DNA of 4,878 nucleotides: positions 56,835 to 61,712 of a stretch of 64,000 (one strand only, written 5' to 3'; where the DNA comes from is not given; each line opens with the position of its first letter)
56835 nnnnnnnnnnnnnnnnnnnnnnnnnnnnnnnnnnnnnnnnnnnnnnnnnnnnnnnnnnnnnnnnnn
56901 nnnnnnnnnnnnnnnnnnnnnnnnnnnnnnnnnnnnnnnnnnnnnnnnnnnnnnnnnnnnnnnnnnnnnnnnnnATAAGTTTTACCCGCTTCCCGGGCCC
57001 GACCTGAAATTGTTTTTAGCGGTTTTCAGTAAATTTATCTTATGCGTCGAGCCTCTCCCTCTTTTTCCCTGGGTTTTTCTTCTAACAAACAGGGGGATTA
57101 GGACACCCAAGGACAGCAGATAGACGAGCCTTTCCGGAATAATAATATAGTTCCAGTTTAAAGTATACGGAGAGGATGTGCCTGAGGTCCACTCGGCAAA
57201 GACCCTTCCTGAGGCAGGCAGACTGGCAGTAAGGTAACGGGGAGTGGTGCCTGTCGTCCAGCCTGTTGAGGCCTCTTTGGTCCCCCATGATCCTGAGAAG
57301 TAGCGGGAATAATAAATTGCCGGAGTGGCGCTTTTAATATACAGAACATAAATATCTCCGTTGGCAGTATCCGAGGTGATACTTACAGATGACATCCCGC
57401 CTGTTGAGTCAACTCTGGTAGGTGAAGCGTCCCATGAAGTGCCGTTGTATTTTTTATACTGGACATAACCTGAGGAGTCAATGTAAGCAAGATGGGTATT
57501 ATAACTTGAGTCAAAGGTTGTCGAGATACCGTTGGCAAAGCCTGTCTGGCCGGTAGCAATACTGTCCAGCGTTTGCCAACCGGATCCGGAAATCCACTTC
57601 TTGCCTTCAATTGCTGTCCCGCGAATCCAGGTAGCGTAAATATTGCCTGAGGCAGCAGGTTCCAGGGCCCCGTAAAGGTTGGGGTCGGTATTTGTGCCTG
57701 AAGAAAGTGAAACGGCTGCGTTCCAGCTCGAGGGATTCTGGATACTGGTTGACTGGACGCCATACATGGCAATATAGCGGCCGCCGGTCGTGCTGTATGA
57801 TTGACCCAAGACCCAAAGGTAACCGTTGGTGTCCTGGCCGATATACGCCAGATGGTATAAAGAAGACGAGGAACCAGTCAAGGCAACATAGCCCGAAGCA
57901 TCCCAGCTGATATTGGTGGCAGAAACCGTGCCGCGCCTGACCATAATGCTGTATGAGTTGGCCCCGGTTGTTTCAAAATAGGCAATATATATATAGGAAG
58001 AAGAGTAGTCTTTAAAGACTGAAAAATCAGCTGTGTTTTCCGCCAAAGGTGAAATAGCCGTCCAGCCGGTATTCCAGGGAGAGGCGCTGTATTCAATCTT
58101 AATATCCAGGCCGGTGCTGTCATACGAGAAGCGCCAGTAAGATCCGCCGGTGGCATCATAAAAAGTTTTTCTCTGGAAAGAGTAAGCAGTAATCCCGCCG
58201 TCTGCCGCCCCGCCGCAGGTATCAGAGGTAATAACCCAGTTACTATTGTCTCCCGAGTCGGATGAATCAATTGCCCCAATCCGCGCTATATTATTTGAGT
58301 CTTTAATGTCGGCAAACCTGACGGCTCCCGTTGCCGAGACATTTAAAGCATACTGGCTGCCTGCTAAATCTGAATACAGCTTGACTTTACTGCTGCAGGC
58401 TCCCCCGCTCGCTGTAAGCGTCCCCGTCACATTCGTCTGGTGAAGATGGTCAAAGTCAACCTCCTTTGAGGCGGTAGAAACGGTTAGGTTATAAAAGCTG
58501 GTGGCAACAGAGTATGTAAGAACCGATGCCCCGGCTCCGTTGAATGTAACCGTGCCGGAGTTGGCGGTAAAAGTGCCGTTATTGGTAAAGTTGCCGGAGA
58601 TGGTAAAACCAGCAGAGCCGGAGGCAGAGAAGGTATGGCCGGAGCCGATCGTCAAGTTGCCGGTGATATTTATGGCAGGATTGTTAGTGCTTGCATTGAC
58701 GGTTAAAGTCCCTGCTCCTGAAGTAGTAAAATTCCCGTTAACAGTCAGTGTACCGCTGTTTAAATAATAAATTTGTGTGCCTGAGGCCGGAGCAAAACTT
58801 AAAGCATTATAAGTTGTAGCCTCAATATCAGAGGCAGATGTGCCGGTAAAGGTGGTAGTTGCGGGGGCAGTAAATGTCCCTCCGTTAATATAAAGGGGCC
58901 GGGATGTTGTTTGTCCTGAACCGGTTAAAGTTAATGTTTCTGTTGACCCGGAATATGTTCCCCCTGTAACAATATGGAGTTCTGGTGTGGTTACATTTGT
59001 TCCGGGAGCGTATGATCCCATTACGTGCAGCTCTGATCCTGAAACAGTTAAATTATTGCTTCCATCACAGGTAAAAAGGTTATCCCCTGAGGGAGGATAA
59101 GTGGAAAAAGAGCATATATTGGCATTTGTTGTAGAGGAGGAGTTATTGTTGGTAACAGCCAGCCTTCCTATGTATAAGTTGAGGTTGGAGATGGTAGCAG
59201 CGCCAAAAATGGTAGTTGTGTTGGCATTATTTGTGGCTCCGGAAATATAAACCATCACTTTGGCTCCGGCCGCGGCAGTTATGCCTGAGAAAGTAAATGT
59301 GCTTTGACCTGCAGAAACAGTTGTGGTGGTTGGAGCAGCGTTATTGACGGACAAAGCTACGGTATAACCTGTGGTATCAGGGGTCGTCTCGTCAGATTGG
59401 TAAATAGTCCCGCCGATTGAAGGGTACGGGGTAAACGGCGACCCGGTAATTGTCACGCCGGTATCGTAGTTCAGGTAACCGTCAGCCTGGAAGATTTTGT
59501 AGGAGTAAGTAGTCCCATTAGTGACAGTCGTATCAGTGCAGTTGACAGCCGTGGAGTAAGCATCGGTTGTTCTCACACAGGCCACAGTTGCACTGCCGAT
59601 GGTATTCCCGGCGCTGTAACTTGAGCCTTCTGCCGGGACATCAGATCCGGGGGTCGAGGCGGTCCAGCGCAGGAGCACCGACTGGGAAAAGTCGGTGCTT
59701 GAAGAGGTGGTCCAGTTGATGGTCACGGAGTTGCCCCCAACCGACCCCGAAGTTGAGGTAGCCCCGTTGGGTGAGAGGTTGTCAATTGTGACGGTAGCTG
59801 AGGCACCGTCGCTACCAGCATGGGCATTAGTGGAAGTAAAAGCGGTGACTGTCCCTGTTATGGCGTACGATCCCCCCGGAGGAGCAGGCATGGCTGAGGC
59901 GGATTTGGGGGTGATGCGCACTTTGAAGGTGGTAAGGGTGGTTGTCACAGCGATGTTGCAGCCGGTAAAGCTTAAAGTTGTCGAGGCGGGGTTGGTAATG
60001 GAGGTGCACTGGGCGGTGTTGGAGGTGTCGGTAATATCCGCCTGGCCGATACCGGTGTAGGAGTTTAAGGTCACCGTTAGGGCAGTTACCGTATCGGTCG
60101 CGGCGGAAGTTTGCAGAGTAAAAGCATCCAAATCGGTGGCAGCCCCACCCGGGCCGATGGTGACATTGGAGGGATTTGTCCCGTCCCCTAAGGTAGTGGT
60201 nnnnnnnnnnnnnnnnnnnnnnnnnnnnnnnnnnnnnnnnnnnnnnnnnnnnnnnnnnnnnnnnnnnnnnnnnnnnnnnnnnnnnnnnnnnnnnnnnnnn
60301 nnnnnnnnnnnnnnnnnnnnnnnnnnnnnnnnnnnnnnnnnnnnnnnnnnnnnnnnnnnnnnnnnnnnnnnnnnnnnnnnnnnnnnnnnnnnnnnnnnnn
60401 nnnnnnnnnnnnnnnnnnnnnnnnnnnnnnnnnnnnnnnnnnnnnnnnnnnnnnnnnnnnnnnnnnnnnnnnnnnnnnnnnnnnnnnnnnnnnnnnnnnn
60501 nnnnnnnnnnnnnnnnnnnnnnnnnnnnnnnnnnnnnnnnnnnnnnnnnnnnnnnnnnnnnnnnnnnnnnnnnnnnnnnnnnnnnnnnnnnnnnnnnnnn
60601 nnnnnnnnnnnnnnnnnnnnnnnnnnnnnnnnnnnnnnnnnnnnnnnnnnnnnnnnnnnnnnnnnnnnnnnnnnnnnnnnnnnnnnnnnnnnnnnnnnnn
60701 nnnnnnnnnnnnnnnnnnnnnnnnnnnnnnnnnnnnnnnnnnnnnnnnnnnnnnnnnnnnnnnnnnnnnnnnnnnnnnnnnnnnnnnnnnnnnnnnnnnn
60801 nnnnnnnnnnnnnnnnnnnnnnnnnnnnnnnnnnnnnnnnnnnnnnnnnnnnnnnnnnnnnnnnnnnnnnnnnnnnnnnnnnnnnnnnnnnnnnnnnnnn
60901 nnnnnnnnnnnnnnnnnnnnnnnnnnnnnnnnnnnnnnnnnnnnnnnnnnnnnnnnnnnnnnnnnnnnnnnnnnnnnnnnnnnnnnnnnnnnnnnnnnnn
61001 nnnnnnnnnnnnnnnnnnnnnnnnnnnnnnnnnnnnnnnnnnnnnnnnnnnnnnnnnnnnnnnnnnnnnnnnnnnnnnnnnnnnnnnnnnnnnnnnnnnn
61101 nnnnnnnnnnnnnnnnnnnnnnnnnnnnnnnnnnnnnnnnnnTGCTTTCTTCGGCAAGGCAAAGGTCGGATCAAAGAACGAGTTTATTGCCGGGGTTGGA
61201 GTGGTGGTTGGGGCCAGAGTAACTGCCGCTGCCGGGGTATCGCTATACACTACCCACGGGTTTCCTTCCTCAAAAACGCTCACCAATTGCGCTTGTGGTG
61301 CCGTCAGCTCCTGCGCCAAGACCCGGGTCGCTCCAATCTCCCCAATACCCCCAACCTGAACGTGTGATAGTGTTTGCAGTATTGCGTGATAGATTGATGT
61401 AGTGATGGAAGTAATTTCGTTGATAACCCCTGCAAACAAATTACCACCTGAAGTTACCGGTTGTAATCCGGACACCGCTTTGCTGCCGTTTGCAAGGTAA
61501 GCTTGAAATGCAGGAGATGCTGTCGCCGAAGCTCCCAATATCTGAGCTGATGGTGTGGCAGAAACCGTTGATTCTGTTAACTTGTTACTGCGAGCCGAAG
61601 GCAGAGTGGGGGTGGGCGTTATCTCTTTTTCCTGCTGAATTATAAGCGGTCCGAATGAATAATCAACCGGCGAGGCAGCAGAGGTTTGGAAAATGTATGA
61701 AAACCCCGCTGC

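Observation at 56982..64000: Giant (>2,300 aa) protein fusing a processive GT2 synthase core to a huge Ser/Thr-rich extracellular multi-domain region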

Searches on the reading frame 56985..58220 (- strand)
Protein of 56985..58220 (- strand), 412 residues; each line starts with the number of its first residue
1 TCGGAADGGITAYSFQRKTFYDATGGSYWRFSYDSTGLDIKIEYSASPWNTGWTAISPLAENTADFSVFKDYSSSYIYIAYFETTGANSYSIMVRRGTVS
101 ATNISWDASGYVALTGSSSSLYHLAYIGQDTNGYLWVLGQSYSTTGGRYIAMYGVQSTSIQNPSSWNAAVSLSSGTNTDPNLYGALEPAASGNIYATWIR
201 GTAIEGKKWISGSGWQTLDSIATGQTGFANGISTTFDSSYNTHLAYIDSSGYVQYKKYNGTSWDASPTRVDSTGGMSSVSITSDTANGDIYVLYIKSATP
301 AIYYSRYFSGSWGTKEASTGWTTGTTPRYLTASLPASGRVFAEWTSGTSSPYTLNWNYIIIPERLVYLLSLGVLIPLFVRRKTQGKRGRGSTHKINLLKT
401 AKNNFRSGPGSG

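Call 49: find_homologous_proteins(query=window:56985-58220:-, max_evalue=0.001)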
Query window:56985-58220:- (412 aa): 4 proteins with E <= 0.001 among 6635 candidates.
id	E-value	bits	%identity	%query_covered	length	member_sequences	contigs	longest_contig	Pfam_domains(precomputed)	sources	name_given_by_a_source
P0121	2.6e-86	309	48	89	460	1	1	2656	-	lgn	-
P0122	5.0e-73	265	42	90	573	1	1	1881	PF01839.30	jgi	jgi:hypothetical protein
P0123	1.2e-33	135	39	43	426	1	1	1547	-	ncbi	-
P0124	1.1e-8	53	24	92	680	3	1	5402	-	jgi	jgi:hypothetical protein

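Call 65: search_protein_families(library=pfam, proteins=[window:56985-58220:-], max_evalue=10)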
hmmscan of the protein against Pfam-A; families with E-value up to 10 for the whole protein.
window:56985-58220:- (412 aa): 0 families

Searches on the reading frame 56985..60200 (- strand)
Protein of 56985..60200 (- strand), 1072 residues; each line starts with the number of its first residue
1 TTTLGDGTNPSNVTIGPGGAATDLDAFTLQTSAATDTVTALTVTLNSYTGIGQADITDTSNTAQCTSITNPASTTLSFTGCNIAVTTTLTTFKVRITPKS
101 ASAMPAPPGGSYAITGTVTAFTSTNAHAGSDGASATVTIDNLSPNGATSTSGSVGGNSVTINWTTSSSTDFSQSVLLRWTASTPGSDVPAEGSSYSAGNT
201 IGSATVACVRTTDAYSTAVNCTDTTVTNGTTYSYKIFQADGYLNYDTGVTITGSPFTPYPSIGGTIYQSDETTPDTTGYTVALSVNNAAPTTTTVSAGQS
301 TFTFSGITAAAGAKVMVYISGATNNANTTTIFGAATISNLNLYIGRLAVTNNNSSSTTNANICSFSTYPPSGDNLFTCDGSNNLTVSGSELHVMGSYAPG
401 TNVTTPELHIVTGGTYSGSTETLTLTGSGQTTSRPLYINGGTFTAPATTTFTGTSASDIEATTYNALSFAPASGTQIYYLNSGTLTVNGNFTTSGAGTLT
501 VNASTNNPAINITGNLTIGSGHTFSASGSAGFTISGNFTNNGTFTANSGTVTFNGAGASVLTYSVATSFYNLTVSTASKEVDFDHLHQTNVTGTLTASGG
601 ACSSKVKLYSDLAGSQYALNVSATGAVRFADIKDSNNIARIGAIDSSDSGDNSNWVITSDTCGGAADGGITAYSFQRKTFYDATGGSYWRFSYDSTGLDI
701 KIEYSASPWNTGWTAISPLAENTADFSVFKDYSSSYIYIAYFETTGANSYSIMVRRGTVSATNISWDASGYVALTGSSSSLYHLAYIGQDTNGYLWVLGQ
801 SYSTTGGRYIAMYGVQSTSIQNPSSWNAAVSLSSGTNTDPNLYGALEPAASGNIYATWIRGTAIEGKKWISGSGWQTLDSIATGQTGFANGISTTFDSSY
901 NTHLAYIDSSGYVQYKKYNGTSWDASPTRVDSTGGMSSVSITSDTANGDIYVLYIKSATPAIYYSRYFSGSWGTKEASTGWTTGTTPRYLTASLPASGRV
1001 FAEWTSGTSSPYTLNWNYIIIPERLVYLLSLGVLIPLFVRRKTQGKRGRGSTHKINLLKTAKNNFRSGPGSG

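Call 69: predict_structure(alignment_id=A2)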
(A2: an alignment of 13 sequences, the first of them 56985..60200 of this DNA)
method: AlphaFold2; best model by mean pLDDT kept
length: 1072 residues; sequences in the alignment: 13
mean_pLDDT: 56.4   pTM: 0.43
mean pLDDT of the five models: 56.4, 56.0, 55.1, 53.7, 52.3
residues with pLDDT >= 90: 144; 70-90: 170; 50-70: 271; < 50: 487
segments of 3 or more residues with pLDDT < 50: 1-3, 5-8, 17-25, 34-36, 39-41, 45-343, 345-374, 380-383, 387-390, 394-404, 428-432, 556-560, 564-570, 575-578, 586-594, 598-604, 620-626, 637-645, 647-649, 653-669, 1022-1025, 1048-1072
pLDDT, mean of each block of 10 residues (from residue 1): 46 46 46 50 46 41 31 28 35 36 28 26 27 29 31 32 33 29 26 23 26 25 27 27 29 29 25 31 30 28 36 42 34 40 39 31 42 49 48 42 52 56 51 55 58 54 61 55 66 65 62 67 61 64 59 54 49 50 50 47 50 51 49 51 48 41 36 78 88 72 79 79 88 94 85 95 89 90 93 95 73 95 94 74 90 93 92 91 81 90 93 92 90 82 88 81 83 69 65 83 71 64 50 69 52 41 40 29
secondary structure, 60 per line:
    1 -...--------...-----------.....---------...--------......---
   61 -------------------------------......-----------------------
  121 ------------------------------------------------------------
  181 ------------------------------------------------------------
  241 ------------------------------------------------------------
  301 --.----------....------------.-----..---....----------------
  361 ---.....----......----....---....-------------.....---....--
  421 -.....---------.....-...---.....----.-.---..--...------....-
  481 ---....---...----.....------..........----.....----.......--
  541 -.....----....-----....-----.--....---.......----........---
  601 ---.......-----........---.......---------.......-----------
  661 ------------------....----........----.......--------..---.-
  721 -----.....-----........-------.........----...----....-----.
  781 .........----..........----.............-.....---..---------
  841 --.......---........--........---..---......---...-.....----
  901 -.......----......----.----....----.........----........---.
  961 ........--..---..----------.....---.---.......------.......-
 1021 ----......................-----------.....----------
elements in order (helices of 4 or more, strands of 3 or more residues): E2-4 E13-15 E27-31 E41-43 E52-57 E92-97 E314-317 E341-344 E364-368 E373-378 E383-386 E390-393 E407-411 E415-418 E422-426 E436-440 E442-444 E448-452 E467-469 E476-479 E484-487 E491-493 E498-502 E509-518 E523-527 E532-538 E542-546 E551-554 E560-563 E572-575 E579-585 E590-597 E604-610 E616-623 E627-633 E643-649 E679-682 E687-694 E699-705 E726-730 E736-743 E751-759 E764-766 E771-774 E780-789 E794-803 E808-820 E822-826 E843-849 E853-860 E863-870 E879-884 E892-896 E902-908 E913-918 E928-931 E936-944 E949-956 E960-968 E988-992 E1000-1006 E1013-1019 H1025-1046 H1058-1062

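Call 72: fold_search(model_id=the predicted structure, library=pdb)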
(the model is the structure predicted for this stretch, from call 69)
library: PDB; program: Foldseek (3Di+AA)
matches with E <= 10: 1239; with E <= 0.001: 386
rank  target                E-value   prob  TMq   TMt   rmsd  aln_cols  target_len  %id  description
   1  6fhx_A                3.5e-11  1.00  0.25  0.69   6.2       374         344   13  Photorhabdus asymbiotica lectin (PHL) in complex with synthetic C-fucoside (released 2019-01-30)
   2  6rgr                  7.9e-11  1.00  0.24  0.67   7.4       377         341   12  Photorhabdus asymbiotica lectin PHL in complex with L-rhamnose (released 2020-07-01)
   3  6rgg_B                8.7e-11  1.00  0.25  0.73   4.4       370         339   14  Photorhabdus laumondii lectin PLL2 in complex with O-methylated PGL-1-derived disaccharide (released 2020-07-01)
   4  8q82_A                8.7e-11  1.00  0.25  0.72   5.6       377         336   12  Photorhabdus laumondii lectin PLL4 in complex with alpha-methyl-fucoside (released 2025-03-05)
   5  6rfz                  9.1e-11  1.00  0.25  0.72   4.4       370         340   14  Photorhabdus laumondii lectin PLL2 in complex with D-glucose (released 2020-07-01)
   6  5mxg_A                1.9e-10  1.00  0.25  0.70   6.2       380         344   13  Photorhabdus asymbiotica lectin (PHL) in complex with blood group H trisaccharide (released 2017-08-09)
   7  6fhy_A                2.3e-10  1.00  0.24  0.68   6.3       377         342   12  Photorhabdus asymbiotica lectin (PHL) in complex with synthetic C-fucoside (released 2019-01-30)
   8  6rg2_B                2.4e-10  1.00  0.24  0.67   7.0       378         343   14  Photorhabdus laumondii lectin PLL2 in complex with 3-O-methyl-D-glucose (released 2020-07-01)
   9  5c9l                  2.7e-10  1.00  0.25  0.68   8.1       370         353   14  Crystal structure of native PLL lectin from Photorhabdus luminescens at 1.65 A resolution (released 2016-10-19)
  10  6flu_A                4.8e-10  1.00  0.25  0.69   6.3       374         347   13  Photorhabdus asymbiotica lectin (PHL) in complex with synthetic C-fucoside (released 2019-02-06)
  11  5mxe                  4.8e-10  1.00  0.24  0.67   7.5       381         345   12  Photorhabdus asymbiotica lectin (PHL) in free form (released 2017-08-09)
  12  8q7u                  6.0e-10  1.00  0.25  0.69   7.1       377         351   14  Photorhabdus laumondii lectin PLL in complex with alpha-methyl-fucoside (released 2025-03-05)
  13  5mxf                  7.5e-10  1.00  0.24  0.68   7.4       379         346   12  Photorhabdus asymbiotica lectin (PHL) in complex with alpha-methyl fucoside (released 2017-08-09)
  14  5mxh                  1.0e-09  1.00  0.24  0.67   7.1       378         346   12  Photorhabdus asymbiotica lectin (PHL) in complex with D-galactose (released 2017-08-09)
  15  5c9o                  1.2e-09  1.00  0.25  0.70   6.9       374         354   14  Crystal structure of recombinant PLL lectin from Photorhabdus luminescens at 1.5 A resolution (released 2016-10-19)
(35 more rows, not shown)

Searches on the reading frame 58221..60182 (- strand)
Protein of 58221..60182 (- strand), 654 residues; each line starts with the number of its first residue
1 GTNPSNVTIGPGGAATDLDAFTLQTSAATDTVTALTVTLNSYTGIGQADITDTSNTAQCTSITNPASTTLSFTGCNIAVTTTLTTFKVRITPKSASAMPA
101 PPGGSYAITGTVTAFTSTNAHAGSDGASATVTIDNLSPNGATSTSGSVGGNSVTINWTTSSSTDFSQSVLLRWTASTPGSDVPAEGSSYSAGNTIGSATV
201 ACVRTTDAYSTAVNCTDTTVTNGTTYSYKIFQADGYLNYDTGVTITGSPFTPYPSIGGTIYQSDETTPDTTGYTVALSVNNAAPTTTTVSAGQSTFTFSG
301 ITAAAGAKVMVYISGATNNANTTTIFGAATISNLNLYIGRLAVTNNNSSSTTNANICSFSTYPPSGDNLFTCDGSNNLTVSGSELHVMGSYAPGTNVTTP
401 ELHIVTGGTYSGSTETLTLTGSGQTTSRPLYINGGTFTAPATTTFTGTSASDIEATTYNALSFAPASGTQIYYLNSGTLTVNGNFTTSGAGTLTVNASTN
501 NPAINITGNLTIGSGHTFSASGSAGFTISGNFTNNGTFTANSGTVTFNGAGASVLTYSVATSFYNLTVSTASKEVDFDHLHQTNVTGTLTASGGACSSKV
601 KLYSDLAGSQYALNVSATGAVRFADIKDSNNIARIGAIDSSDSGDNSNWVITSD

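Call 65: search_protein_families(library=pfam, proteins=[window:58221-60182:-], max_evalue=10)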
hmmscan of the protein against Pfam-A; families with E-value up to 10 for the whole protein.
window:58221-60182:- (654 aa): 0 families

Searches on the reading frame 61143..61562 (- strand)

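Call 65: search_protein_families(library=pfam, proteins=[window:61143-61562:-], max_evalue=10)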
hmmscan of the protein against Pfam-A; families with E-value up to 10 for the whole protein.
window:61143-61562:- (140 aa): 4 families
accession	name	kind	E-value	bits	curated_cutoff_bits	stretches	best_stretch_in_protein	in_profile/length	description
PF09301.15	DUF1970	-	0.08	13.7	25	1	88-126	25-64/112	Domain of unknown function (DUF1970)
PF08860.15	DUF1827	-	0.086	13.6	23.4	1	81-112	13-44/92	Domain of unknown function (DUF1827)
PF17643.6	TssR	-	0.15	12.5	25.7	1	97-132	22-57/102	TssR protein N-terminal barrel domain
PF16341.10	DUF4971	-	0.16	12.2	31.3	1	43-76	41-75/141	Domain of unknown function (DUF4971)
